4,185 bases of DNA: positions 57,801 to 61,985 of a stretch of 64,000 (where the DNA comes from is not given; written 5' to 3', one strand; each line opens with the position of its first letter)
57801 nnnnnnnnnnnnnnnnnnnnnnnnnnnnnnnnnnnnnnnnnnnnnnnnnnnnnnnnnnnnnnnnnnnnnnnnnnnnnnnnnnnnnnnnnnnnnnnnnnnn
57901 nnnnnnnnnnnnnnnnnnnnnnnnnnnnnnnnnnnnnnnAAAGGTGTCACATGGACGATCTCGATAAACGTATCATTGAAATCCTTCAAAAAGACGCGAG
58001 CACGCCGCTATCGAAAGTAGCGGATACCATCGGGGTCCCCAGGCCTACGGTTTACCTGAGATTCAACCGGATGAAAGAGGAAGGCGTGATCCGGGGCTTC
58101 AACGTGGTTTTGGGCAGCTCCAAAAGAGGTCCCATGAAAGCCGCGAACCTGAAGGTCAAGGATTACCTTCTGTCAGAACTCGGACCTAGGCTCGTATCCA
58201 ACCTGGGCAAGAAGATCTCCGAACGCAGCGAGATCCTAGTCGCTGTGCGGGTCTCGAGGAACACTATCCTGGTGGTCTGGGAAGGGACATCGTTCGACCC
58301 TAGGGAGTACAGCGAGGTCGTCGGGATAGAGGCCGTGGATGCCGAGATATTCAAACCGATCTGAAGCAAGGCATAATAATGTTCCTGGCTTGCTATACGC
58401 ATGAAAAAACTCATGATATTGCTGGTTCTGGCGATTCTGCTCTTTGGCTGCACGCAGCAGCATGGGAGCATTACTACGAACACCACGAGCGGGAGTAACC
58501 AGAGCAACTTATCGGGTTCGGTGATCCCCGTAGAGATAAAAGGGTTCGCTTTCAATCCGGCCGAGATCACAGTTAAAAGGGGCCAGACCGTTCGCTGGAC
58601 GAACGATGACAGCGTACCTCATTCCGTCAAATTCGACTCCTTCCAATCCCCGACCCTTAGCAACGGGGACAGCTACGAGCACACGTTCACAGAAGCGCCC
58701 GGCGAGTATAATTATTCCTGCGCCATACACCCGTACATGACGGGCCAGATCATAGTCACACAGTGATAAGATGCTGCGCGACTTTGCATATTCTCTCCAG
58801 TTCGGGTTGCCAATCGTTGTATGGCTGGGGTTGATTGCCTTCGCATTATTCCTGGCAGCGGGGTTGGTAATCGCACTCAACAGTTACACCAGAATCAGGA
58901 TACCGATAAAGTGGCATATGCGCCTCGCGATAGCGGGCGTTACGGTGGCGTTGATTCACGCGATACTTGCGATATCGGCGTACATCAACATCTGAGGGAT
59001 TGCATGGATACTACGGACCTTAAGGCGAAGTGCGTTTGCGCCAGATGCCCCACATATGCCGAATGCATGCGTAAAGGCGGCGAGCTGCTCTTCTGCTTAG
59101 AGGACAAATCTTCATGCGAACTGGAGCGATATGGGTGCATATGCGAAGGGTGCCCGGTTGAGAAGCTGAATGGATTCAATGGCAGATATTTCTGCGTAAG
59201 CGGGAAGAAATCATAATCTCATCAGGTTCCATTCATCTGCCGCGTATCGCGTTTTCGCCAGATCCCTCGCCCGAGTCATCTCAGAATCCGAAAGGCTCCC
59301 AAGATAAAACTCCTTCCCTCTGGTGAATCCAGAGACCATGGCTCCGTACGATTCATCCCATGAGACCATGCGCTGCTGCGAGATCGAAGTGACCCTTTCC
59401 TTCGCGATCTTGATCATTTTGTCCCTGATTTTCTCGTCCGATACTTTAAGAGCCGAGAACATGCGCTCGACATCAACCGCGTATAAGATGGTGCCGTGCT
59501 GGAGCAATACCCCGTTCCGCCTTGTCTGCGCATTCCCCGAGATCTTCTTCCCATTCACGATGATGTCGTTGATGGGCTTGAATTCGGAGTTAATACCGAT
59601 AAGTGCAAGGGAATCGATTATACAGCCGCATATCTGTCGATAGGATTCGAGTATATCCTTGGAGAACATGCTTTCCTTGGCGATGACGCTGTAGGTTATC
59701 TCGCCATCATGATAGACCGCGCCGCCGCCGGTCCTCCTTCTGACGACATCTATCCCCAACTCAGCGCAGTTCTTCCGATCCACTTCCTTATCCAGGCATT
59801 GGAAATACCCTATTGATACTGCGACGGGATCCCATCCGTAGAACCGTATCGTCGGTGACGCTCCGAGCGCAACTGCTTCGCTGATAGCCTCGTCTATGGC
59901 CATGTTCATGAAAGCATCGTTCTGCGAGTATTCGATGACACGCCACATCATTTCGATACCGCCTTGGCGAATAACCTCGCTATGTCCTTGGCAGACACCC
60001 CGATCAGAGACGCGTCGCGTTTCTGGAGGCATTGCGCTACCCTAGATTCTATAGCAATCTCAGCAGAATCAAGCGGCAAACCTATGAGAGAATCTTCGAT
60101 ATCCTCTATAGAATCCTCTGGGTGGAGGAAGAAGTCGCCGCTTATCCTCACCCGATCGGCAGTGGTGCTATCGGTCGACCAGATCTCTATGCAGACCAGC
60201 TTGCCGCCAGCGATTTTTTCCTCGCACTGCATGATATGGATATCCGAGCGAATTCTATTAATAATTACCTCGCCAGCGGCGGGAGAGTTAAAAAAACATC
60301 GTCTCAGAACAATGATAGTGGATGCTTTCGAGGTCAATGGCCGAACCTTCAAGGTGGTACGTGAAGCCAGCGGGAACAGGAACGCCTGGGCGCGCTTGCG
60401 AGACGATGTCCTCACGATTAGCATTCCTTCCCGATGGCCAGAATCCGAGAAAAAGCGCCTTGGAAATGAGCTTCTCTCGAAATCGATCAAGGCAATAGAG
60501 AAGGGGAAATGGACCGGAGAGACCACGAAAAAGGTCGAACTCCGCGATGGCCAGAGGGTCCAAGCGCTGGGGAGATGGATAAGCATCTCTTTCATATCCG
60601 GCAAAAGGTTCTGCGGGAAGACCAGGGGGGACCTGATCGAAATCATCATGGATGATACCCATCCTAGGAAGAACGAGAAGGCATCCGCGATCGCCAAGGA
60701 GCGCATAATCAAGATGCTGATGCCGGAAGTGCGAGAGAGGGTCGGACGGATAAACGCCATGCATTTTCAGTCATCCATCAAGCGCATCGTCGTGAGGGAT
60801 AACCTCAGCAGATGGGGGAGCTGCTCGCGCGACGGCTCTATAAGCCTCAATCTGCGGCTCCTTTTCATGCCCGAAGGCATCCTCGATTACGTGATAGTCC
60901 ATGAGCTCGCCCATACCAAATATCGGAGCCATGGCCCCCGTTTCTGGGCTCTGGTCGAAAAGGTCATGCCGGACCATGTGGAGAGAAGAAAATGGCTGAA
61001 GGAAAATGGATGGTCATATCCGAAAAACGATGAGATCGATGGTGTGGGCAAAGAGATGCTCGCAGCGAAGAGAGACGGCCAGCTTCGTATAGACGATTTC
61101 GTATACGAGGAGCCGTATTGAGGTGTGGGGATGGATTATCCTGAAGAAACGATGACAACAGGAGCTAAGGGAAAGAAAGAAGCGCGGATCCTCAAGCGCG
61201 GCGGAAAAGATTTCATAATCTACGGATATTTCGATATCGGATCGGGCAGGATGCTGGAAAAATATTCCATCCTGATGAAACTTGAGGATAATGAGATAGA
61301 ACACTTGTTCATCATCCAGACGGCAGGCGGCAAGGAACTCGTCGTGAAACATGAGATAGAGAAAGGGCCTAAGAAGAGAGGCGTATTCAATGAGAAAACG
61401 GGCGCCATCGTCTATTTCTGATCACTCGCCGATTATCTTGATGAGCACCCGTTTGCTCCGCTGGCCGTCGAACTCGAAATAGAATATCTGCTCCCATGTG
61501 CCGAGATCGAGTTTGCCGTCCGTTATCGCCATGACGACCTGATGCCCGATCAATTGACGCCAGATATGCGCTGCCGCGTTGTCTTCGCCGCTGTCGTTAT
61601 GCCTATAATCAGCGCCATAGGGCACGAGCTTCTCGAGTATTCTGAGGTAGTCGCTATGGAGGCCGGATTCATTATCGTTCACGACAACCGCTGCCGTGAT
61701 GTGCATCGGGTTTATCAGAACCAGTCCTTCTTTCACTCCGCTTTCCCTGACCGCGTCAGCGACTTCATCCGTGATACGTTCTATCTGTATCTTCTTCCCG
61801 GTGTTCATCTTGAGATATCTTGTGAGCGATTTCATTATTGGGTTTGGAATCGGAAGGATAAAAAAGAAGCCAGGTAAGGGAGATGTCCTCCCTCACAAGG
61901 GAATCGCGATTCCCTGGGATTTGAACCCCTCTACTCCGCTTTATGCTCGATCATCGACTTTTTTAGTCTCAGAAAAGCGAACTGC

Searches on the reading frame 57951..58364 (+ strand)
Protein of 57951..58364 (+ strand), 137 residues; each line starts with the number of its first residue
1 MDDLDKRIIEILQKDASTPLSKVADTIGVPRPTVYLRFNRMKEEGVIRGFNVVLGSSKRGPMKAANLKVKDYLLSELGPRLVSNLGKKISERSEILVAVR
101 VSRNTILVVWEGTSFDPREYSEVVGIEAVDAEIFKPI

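Call 62: search_protein_families(library=pfam, proteins=[window:57951-58364:+], max_evalue=0.01)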
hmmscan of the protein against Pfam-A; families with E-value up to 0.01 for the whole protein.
window:57951-58364:+ (137 aa): 7 families
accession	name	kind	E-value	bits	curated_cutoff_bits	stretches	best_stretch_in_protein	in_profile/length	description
PF13404.12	HTH_AsnC-type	-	8.8e-13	48.3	27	1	1-42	1-42/42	AsnC-type helix-turn-helix domain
PF13412.12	HTH_24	-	9.3e-12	44.8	21.9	1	1-48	1-48/48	Winged helix-turn-helix DNA-binding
PF22451.2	NirdL-like_HTH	-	1.8e-05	24.7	27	1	5-48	1-47/47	Siroheme decarboxylase NirDL-like HTH domain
PF12840.13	HTH_20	-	0.00085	19.7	27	1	7-48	8-49/51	Helix-turn-helix domain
PF01978.25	TrmB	-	0.0025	18.1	25.6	1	20-48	25-53/68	Sugar-specific transcriptional regulator TrmB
PF13384.12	HTH_23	-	0.0025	18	24.6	0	19-46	19-46/50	Homeodomain-like domain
PF09339.16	HTH_IclR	-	0.0056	16.9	22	1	7-48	7-49/52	IclR helix-turn-helix domain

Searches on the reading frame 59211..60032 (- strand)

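Call 11: search_protein_families(library=pfam, proteins=[window:59211-60032:-])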
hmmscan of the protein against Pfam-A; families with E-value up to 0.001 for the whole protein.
window:59211-60032:- (273 aa): 2 families
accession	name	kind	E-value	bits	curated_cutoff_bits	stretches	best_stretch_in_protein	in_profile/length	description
PF21948.1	LplA-B_cat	-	5.7e-51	173.8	27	1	39-236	1-199/200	Lipoyl protein ligase A/B catalytic domain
PF03099.24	BPL_LplA_LipB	-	1.3e-13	51.5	21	1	82-187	14-133/133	Biotin/lipoate A/B protein ligase family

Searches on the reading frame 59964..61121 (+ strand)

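Call 11: search_protein_families(library=pfam, proteins=[window:59964-61121:+])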
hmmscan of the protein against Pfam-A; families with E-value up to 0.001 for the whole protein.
window:59964-61121:+ (385 aa): 2 families
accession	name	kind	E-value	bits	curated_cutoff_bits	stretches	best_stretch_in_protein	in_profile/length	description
PF01863.23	YgjP-like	-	8.6e-39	134.1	26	1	147-348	9-207/207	YgjP-like, metallopeptidase domain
PF08325.16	WLM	-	0.00049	20.7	26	0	250-340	30-116/190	WLM domain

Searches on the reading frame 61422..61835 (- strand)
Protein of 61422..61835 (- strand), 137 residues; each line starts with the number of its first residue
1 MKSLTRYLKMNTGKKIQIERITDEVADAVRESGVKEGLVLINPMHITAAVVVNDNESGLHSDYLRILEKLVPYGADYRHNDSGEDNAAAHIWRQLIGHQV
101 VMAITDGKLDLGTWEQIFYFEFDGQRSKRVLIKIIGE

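Call 10: find_encoding_contigs(protein=window:61422-61835:-, flank=3000, max_places=6)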
Protein window:61422-61835:- (137 aa): no gene with exactly this product is on record in the collection.

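Call 11: search_protein_families(library=pfam, proteins=[window:61422-61835:-])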
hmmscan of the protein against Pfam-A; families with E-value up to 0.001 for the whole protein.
window:61422-61835:- (137 aa): 1 family
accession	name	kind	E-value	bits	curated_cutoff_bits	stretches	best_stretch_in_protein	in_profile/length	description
PF01894.22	UPF0047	-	1.4e-38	132.1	27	1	21-134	2-117/117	Uncharacterised protein family UPF0047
